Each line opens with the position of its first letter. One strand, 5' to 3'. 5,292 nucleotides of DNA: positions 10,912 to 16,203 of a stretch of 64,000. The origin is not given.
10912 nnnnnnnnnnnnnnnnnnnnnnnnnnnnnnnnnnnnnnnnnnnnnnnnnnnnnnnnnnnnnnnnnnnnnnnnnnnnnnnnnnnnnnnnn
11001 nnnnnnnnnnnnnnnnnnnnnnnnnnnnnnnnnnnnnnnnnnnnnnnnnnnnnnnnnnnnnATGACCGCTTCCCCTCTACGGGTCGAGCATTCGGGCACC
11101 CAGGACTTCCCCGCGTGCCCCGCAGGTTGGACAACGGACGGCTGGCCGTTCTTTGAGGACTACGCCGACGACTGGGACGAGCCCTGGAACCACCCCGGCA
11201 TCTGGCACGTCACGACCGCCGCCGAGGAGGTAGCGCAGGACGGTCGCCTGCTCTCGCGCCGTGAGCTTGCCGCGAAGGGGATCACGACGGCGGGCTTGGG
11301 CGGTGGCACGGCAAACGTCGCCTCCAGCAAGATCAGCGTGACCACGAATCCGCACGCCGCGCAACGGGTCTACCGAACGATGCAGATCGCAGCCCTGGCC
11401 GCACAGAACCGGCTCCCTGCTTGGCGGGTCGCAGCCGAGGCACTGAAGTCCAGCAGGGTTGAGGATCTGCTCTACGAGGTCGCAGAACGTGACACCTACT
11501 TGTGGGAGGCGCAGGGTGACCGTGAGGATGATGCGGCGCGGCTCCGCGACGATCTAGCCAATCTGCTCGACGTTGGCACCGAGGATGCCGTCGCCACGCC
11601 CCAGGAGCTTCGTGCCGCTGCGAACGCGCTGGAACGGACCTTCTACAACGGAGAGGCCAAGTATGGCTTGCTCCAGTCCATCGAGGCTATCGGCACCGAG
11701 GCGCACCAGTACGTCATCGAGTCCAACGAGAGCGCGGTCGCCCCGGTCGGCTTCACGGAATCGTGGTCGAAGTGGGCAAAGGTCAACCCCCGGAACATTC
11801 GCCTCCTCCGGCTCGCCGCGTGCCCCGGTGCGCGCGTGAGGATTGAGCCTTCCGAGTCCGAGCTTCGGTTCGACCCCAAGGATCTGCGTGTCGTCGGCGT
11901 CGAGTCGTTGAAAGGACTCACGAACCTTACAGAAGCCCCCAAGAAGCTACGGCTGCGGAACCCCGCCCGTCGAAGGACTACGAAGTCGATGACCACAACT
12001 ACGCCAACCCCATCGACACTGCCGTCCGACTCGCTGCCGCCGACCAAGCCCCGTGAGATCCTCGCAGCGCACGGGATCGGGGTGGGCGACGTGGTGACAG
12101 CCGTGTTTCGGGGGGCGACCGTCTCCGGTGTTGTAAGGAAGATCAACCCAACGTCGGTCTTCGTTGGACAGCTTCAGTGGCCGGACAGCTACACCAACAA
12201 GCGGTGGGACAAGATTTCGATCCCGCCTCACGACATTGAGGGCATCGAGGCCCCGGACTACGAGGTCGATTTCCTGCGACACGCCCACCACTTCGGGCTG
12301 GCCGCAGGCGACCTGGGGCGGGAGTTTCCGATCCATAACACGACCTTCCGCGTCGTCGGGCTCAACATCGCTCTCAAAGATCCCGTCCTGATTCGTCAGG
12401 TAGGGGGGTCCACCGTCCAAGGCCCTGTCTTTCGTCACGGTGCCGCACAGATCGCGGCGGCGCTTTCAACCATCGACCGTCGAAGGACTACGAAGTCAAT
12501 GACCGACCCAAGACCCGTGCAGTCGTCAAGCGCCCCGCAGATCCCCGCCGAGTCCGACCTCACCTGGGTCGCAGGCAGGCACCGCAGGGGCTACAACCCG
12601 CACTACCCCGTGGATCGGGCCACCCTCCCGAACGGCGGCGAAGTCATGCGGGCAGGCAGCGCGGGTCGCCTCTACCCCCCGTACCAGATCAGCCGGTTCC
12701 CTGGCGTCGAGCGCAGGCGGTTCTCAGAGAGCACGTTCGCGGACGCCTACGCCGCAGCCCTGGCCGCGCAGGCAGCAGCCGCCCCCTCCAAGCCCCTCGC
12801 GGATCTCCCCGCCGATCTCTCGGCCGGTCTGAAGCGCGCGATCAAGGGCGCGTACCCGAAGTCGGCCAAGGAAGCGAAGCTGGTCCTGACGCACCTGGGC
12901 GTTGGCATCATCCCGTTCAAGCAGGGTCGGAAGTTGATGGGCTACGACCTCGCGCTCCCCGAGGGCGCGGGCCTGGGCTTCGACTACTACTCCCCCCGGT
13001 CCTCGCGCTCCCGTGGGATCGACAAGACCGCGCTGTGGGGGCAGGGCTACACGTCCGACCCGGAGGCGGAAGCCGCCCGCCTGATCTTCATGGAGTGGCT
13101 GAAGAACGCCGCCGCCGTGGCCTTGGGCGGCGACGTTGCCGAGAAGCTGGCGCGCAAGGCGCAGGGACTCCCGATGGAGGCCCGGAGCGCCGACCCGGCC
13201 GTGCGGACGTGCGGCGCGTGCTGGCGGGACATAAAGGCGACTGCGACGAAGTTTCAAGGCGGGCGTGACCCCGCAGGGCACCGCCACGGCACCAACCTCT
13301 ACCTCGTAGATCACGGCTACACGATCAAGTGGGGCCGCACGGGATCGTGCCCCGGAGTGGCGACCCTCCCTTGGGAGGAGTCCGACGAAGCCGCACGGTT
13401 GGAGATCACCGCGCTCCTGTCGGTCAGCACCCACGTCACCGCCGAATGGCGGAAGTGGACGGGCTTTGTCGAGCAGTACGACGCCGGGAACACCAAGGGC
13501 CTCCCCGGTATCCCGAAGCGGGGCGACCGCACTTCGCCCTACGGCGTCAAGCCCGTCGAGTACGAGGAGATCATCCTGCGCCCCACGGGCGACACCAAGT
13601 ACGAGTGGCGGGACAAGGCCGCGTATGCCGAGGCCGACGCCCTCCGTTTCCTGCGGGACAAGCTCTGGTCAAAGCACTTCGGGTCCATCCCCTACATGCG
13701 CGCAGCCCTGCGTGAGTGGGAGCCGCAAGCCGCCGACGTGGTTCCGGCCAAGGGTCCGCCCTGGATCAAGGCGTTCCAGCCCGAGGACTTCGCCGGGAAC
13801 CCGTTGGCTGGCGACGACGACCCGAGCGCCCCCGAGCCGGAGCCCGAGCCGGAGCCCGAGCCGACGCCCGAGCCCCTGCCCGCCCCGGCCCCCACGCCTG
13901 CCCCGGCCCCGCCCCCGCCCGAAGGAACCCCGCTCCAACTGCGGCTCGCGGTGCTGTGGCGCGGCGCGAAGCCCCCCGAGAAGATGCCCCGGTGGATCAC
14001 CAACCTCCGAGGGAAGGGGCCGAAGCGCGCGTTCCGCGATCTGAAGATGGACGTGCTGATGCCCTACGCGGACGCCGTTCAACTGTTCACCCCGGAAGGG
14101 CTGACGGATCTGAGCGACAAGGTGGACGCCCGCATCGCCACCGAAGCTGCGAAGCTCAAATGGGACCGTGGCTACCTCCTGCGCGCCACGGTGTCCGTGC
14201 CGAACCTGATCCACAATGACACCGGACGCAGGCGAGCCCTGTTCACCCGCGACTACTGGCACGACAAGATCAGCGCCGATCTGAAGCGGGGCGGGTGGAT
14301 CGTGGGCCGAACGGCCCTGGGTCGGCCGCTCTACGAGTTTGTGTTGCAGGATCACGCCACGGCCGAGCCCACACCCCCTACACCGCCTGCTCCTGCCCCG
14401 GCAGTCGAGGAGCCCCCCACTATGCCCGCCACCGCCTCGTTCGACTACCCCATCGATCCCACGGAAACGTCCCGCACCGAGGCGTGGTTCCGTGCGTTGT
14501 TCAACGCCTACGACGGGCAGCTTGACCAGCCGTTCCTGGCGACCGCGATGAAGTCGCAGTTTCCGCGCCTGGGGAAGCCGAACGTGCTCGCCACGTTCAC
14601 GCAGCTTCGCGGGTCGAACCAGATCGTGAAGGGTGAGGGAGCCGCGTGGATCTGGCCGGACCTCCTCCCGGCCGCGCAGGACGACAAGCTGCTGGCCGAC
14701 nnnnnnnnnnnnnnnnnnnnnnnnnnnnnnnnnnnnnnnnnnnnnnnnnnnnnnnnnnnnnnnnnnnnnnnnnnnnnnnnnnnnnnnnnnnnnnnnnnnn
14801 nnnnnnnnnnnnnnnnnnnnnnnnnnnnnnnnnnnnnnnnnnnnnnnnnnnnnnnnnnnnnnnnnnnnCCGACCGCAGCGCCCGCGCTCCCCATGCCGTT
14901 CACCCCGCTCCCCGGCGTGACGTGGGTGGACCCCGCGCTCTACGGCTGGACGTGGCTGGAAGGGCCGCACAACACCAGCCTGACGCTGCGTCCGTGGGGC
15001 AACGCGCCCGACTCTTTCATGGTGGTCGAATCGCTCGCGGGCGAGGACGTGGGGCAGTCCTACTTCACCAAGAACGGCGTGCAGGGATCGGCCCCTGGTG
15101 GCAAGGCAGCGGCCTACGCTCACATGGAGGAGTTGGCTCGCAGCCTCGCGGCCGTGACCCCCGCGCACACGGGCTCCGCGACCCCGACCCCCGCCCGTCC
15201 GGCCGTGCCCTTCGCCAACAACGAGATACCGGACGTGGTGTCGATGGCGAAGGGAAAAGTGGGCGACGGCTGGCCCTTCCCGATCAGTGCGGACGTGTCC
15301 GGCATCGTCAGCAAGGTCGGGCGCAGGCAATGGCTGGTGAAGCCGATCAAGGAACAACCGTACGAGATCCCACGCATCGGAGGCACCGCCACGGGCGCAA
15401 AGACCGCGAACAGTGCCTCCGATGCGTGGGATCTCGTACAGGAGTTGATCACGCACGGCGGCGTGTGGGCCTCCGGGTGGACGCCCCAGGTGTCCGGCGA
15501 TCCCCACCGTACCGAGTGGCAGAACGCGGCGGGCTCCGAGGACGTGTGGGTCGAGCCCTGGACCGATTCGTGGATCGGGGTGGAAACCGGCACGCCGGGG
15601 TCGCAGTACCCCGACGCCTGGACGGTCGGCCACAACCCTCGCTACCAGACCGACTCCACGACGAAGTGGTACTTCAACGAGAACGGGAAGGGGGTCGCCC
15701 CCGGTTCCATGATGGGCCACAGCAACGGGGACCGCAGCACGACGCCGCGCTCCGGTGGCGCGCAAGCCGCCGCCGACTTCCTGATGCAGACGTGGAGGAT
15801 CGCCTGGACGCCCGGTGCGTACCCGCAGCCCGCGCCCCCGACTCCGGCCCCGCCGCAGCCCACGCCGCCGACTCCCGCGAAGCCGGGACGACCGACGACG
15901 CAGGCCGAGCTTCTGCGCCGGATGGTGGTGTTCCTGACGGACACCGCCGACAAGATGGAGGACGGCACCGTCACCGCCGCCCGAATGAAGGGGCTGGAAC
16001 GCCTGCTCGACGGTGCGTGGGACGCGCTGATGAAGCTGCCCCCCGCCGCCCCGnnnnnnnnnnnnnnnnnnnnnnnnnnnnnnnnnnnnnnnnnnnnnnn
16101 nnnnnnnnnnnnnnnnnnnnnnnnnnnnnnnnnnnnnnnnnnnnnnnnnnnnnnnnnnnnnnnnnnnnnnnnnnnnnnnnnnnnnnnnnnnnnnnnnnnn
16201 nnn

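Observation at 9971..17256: A virus-borne NifS/IscS-type cysteine desulfurase is translationally coupled to a giant ORFan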

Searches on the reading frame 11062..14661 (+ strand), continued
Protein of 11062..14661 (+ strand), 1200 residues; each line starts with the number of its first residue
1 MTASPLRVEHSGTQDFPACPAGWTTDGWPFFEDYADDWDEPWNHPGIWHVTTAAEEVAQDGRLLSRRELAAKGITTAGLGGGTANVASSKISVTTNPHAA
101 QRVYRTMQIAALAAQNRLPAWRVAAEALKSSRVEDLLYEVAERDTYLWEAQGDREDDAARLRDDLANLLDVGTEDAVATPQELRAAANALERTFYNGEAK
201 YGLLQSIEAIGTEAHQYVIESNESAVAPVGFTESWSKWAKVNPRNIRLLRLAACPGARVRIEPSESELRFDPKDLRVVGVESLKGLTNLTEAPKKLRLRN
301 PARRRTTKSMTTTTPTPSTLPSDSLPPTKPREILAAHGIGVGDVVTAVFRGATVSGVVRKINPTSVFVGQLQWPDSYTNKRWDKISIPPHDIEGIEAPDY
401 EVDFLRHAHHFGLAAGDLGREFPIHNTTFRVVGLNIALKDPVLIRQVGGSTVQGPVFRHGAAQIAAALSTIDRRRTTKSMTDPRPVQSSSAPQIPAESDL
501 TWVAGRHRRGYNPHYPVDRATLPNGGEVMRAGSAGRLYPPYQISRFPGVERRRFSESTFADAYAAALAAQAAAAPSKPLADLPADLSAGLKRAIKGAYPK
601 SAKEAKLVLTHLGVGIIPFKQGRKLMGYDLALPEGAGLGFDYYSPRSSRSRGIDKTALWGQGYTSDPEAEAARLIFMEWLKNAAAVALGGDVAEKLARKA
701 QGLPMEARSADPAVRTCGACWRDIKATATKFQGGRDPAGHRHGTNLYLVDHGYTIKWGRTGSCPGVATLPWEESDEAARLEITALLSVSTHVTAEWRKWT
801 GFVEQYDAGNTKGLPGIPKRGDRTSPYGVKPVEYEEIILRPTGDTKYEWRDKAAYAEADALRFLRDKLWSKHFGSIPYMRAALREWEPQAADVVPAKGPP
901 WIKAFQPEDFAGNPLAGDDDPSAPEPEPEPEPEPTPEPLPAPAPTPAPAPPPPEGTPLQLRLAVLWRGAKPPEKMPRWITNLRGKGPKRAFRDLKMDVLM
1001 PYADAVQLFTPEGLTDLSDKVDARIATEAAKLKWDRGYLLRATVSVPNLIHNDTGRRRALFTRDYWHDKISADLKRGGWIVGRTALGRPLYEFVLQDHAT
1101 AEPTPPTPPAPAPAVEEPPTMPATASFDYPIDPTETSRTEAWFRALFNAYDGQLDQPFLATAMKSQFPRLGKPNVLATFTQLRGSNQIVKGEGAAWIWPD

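Call 103: search_protein_families(library=pfam, proteins=[P0126, P0172, L014:1400-3676:+, P0133, P0141, P0157, P0174], max_evalue=0.1)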
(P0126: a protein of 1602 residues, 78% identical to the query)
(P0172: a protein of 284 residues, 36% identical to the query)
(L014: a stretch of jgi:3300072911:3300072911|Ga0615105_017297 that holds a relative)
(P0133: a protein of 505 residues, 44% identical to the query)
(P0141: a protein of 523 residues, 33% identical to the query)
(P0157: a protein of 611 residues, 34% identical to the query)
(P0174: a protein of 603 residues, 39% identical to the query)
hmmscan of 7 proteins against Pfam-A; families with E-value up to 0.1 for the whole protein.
P0126 (1602 aa): 2 families
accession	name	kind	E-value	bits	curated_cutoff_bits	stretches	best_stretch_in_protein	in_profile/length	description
PF00467.35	KOW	-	0.013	15.8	22.3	1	1458-1476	2-20/32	KOW motif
PF24591.1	Phage_YunG-like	-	0.055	13.7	27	0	499-544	20-61/99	Phage YunG-like protein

P0172 (284 aa): 0 families

L014:1400-3676:+ (759 aa): 1 family
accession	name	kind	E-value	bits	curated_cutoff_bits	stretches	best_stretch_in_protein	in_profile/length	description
PF13414.12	TPR_11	-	0.047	13.8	26.8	0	408-423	5-20/42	TPR repeat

P0133 (505 aa): 0 families

P0141 (523 aa): 0 families

P0157 (611 aa): 0 families

P0174 (603 aa): 0 families

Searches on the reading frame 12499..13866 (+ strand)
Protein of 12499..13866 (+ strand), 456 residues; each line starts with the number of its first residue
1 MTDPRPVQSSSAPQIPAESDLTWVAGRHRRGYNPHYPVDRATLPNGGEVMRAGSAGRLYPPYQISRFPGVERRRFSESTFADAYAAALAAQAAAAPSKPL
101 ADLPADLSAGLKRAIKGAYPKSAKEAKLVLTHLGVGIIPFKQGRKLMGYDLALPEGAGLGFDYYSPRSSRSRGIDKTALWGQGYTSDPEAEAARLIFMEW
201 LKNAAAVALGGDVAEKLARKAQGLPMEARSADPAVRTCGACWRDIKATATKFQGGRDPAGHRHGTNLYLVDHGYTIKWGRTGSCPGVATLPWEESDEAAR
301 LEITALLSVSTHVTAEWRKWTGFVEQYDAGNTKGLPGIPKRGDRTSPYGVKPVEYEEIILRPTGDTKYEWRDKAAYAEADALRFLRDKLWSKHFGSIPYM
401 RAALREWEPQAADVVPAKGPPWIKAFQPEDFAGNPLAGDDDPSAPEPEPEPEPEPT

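Call 72: predict_structure(alignment_id=A5)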
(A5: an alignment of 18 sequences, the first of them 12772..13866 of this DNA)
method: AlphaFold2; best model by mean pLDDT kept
length: 365 residues; sequences in the alignment: 18
mean_pLDDT: 80.4   pTM: 0.72
mean pLDDT of the five models: 80.4, 80.1, 79.4, 78.2, 77.2
residues with pLDDT >= 90: 136; 70-90: 144; 50-70: 64; < 50: 21
segments of 3 or more residues with pLDDT < 50: 1-6, 184-189, 348-355
pLDDT, mean of each block of 10 residues (from residue 1): 47 92 91 92 89 82 74 56 76 77 87 88 83 80 84 73 55 66 46 80 93 95 96 95 91 60 74 90 95 94 95 94 85 92 74 56 75
secondary structure, 60 per line:
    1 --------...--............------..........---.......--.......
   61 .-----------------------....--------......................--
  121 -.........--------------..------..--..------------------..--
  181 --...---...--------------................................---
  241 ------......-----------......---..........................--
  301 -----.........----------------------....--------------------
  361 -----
elements in order: H14-25 H32-41 E45-51 E54-61 H85-88 H97-118 H122-130 E183-185 E189-191 H206-237 E247-252 E264-269 H273-298 H306-314 H337-340

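Call 75: fold_search(model_id=the predicted structure, library=pdb)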
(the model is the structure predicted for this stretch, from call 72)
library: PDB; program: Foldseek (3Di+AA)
matches with E <= 10: 41; with E <= 0.001: 0
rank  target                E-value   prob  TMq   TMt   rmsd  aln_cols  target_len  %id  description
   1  4rnd_C                1.9e+00  0.11  0.10  0.19  12.7        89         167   12  Crystal Structure of the subunit DF-assembly of the eukaryotic V-ATPase. (released 2014-12-10)
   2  3j6d_Y                2.6e+00  0.05  0.08  0.17  14.2       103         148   20  Model of the PrgH-PrgK periplasmic rings (released 2015-01-14)
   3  8fqc_J1               2.6e+00  0.04  0.10  0.12  17.5       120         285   16  Structure of baseplate with receptor binding complex of Agrobacterium phage Milano (released 2024-01-31)
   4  6qum_G                3.1e+00  0.14  0.11  0.19  12.5       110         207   14  Thermus thermophilus V/A-type ATPase/synthase, rotational state 1 (released 2019-08-28)
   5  8uii_A                3.6e+00  0.08  0.11  0.07  12.7        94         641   19  Cryo-EM map of human clamp-clamp loader ATAD5-RFC-closed PCNA complex in intermediate state 1 (released 2024-05-29)
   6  7v6c_B                3.8e+00  0.07  0.09  0.11   7.7        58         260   19  Structure of the Dicer-2-R2D2 heterodimer bound to small RNA duplex (released 2022-03-23)
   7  6vqc_H                3.8e+00  0.06  0.09  0.22  12.4        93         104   13  Mammalian V-ATPase from rat brain membrane-embedded Vo region rotational state 1 (from focused refinement) (released 2020-03-18)
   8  3lf0_C                4.0e+00  0.06  0.08  0.22  12.8        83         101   16  Crystal structure of the ATP bound Mycobacterium tuberculosis nitrogen regulatory PII protein (released 2010-07-07)
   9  7k4c_A                4.0e+00  0.04  0.08  0.06  12.3       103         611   14  Cryo-EM structure of human TRPV6 in complex with (4- phenylcyclohexyl)piperazine inhibitor Br-cis-22a (released 2020-12-09)
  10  2pn2                  4.2e+00  0.06  0.08  0.16  12.9        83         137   14  CRYSTAL STRUCTURE OF A PUTATIVE OSMOTIC STRESS INDUCED AND DETOXIFICATION RESPONSE PROTEIN (PSYC_0566) FROM PSYCHROBACTE (released 2007-05-08)
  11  7v6b_B                4.5e+00  0.06  0.09  0.15   7.6        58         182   19  Structure of the Dicer-2-R2D2 heterodimer (released 2022-03-23)
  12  4rnd_A                5.0e+00  0.06  0.10  0.18  12.7        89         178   12  Crystal Structure of the subunit DF-assembly of the eukaryotic V-ATPase. (released 2014-12-10)
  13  9rku_Ai               5.0e+00  0.03  0.09  0.11  16.0        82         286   12  Agrobacterium phage 7-7-1 baseplate (released 2025-12-10)
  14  6nzw_A                5.3e+00  0.08  0.14  0.16  14.1       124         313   16  LRRC8A-DCPIB in MSP1E3D1 nanodisc constricted state (released 2019-02-27)
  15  6r0z_G                5.9e+00  0.12  0.13  0.21  12.3       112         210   13  Thermus thermophilus V/A-type ATPase/synthase, rotational state 1L (released 2019-08-28)
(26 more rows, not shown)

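Call 82: search_protein_families(library=phrogs, proteins=[window:12499-13866:+], max_evalue=0.1)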
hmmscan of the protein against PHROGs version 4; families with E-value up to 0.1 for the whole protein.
window:12499-13866:+ (456 aa): 0 families

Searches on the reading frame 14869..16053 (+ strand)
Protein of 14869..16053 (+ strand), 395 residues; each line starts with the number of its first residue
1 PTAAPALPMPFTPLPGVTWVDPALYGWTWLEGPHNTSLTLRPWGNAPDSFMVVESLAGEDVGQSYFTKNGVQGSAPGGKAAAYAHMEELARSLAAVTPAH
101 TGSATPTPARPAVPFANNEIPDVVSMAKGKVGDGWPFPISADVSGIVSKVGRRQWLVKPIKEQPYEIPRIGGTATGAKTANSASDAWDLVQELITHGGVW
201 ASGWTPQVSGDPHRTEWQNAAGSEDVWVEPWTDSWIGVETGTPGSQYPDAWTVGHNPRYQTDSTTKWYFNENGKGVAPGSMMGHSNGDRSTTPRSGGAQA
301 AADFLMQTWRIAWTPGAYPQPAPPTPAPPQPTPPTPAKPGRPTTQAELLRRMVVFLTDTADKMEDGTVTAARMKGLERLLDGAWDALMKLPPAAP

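Call 43: find_related_loci(query=A1, collection=viral_contigs, flank=10000)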
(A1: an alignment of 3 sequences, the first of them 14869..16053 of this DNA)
Query A1 (395 aa) in viral_contigs; peptide patterns used: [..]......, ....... (x = any residue, [..] = any of these).
83 stretches matched a pattern, but none encodes a relative of the query by tblastn (E <= 1e-3).

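Call 45: find_related_loci(query=A1, collection=metagenome_contigs, flank=10000)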
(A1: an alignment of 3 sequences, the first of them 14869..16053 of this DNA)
Query A1 (395 aa) in metagenome_contigs; peptide patterns used: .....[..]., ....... (x = any residue, [..] = any of these).
468 stretches matched a pattern; 1 encode a relative of the query (tblastn E <= 1e-3); 1 distinct loci.
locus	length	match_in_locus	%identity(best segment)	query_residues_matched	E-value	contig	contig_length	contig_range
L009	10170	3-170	98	335-390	7e-30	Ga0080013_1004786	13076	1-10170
